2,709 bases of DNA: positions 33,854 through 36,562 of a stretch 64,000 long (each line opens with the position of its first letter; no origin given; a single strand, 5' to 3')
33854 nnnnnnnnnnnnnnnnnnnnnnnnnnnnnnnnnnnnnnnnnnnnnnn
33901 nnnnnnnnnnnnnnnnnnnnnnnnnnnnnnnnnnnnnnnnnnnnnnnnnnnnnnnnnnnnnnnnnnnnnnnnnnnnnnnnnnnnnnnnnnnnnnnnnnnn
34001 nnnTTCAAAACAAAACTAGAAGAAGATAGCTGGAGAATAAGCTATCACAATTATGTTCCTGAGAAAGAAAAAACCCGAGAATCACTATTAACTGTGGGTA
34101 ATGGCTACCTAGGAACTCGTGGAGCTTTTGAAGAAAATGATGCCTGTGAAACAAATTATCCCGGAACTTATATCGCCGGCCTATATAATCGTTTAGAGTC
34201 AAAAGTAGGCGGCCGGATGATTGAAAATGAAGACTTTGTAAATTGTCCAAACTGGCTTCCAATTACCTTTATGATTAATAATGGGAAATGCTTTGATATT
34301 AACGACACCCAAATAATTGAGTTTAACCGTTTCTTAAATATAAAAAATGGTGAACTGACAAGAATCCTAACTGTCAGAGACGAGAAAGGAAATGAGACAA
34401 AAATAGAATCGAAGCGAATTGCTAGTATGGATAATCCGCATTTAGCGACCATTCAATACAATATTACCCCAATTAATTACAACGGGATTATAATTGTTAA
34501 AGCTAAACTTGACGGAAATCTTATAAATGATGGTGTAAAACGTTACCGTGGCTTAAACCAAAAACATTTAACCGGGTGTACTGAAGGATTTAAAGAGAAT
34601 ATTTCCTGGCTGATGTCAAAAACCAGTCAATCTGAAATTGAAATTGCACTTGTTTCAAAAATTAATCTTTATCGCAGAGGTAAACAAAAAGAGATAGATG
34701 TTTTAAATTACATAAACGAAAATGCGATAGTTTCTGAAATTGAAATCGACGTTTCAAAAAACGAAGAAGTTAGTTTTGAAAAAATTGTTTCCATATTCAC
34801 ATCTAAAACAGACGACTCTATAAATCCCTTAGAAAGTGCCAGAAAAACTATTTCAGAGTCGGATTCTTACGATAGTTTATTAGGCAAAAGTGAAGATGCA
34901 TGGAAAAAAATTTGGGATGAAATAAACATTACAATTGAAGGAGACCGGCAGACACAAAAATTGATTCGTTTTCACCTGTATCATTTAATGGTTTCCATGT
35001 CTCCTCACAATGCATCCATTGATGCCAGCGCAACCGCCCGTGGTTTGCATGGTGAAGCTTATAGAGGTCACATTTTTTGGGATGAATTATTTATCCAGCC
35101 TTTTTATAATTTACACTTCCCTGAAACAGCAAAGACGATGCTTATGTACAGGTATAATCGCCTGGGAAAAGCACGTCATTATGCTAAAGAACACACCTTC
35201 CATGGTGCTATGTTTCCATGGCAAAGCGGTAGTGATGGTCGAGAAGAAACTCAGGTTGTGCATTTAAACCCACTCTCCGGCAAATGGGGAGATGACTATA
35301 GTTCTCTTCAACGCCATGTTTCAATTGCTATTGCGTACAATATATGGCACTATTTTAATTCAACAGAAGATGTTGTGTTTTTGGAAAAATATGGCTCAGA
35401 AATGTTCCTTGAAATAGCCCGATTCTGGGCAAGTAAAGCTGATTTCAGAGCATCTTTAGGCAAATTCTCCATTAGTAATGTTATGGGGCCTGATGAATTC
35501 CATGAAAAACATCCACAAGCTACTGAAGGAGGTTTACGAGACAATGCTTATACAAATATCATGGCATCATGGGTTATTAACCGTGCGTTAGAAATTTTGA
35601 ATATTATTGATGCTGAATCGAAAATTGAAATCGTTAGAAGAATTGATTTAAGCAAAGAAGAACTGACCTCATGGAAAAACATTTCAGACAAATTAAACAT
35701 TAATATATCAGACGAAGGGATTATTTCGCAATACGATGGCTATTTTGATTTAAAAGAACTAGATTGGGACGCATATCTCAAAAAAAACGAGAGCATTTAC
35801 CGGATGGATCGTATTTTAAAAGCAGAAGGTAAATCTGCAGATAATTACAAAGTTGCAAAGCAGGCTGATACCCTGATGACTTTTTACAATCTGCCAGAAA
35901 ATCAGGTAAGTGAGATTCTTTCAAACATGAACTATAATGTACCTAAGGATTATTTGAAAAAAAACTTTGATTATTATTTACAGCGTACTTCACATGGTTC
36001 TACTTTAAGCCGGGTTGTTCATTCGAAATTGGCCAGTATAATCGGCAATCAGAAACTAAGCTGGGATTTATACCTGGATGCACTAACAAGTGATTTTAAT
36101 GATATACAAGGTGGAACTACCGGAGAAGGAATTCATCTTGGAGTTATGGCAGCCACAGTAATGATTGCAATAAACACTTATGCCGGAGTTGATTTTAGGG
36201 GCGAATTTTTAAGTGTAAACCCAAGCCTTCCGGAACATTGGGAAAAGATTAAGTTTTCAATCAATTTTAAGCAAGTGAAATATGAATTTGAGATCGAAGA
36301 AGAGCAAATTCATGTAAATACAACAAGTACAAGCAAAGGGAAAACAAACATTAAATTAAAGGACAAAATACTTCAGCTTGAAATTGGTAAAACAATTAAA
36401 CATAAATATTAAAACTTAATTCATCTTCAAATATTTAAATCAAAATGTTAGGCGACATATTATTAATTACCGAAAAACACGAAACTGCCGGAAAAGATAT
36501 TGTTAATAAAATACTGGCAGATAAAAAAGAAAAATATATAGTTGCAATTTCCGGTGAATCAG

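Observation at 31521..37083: Cytoplasmic three-gene cassette: TreS-like GH13 + beta-PGM::GH65 fusion + Udk/PRK-fold P-loop kinase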

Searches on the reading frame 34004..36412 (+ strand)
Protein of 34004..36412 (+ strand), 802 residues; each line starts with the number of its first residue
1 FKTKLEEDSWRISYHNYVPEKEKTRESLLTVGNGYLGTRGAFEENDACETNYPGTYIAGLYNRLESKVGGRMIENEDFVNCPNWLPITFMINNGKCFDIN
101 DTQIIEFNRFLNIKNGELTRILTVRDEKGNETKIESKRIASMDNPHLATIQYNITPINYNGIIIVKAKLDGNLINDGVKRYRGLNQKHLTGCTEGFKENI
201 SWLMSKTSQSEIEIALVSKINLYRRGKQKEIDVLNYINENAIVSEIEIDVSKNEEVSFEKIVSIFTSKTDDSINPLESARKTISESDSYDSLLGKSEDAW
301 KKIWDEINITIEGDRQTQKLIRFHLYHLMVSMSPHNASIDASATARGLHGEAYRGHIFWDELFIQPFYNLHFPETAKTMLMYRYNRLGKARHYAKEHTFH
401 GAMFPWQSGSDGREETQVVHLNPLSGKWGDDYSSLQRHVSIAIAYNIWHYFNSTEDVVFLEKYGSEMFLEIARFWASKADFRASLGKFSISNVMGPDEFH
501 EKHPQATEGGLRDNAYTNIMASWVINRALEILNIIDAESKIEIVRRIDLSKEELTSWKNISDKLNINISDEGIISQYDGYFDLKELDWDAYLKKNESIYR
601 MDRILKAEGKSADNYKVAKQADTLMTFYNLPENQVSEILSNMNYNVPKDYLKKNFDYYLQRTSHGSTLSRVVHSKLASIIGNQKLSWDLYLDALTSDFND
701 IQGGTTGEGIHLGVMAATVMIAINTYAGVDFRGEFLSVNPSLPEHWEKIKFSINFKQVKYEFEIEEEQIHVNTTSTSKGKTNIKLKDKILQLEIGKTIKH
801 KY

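Call 15: search_solved_structures(query=window:34004-36412:+, max_evalue=1e-50, show_alignments=2)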
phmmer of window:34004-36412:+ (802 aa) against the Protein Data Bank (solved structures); distinct sequences matched with E-value up to 1e-50: 6.
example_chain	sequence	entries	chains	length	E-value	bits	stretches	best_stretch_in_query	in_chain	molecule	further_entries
9lb6_A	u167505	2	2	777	1.1e-160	539.8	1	9-771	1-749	Trehalose-6-phosphate hydrolase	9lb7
3wiq_A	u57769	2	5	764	7.9e-109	368.3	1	4-795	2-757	Kojibiose phosphorylase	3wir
4ktp_A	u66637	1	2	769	3.8e-67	230.5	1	9-778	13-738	Glycoside hydrolase family 65 central catalytic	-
4ktr_A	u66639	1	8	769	8.3e-67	229.4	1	9-778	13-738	Glycoside hydrolase family 65 central catalytic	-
1h54_A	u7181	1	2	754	2.3e-57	198.2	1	5-767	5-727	MALTOSE PHOSPHORYLASE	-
6w0p_A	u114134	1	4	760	8e-57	196.4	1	3-775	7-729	Kojibiose phosphorylase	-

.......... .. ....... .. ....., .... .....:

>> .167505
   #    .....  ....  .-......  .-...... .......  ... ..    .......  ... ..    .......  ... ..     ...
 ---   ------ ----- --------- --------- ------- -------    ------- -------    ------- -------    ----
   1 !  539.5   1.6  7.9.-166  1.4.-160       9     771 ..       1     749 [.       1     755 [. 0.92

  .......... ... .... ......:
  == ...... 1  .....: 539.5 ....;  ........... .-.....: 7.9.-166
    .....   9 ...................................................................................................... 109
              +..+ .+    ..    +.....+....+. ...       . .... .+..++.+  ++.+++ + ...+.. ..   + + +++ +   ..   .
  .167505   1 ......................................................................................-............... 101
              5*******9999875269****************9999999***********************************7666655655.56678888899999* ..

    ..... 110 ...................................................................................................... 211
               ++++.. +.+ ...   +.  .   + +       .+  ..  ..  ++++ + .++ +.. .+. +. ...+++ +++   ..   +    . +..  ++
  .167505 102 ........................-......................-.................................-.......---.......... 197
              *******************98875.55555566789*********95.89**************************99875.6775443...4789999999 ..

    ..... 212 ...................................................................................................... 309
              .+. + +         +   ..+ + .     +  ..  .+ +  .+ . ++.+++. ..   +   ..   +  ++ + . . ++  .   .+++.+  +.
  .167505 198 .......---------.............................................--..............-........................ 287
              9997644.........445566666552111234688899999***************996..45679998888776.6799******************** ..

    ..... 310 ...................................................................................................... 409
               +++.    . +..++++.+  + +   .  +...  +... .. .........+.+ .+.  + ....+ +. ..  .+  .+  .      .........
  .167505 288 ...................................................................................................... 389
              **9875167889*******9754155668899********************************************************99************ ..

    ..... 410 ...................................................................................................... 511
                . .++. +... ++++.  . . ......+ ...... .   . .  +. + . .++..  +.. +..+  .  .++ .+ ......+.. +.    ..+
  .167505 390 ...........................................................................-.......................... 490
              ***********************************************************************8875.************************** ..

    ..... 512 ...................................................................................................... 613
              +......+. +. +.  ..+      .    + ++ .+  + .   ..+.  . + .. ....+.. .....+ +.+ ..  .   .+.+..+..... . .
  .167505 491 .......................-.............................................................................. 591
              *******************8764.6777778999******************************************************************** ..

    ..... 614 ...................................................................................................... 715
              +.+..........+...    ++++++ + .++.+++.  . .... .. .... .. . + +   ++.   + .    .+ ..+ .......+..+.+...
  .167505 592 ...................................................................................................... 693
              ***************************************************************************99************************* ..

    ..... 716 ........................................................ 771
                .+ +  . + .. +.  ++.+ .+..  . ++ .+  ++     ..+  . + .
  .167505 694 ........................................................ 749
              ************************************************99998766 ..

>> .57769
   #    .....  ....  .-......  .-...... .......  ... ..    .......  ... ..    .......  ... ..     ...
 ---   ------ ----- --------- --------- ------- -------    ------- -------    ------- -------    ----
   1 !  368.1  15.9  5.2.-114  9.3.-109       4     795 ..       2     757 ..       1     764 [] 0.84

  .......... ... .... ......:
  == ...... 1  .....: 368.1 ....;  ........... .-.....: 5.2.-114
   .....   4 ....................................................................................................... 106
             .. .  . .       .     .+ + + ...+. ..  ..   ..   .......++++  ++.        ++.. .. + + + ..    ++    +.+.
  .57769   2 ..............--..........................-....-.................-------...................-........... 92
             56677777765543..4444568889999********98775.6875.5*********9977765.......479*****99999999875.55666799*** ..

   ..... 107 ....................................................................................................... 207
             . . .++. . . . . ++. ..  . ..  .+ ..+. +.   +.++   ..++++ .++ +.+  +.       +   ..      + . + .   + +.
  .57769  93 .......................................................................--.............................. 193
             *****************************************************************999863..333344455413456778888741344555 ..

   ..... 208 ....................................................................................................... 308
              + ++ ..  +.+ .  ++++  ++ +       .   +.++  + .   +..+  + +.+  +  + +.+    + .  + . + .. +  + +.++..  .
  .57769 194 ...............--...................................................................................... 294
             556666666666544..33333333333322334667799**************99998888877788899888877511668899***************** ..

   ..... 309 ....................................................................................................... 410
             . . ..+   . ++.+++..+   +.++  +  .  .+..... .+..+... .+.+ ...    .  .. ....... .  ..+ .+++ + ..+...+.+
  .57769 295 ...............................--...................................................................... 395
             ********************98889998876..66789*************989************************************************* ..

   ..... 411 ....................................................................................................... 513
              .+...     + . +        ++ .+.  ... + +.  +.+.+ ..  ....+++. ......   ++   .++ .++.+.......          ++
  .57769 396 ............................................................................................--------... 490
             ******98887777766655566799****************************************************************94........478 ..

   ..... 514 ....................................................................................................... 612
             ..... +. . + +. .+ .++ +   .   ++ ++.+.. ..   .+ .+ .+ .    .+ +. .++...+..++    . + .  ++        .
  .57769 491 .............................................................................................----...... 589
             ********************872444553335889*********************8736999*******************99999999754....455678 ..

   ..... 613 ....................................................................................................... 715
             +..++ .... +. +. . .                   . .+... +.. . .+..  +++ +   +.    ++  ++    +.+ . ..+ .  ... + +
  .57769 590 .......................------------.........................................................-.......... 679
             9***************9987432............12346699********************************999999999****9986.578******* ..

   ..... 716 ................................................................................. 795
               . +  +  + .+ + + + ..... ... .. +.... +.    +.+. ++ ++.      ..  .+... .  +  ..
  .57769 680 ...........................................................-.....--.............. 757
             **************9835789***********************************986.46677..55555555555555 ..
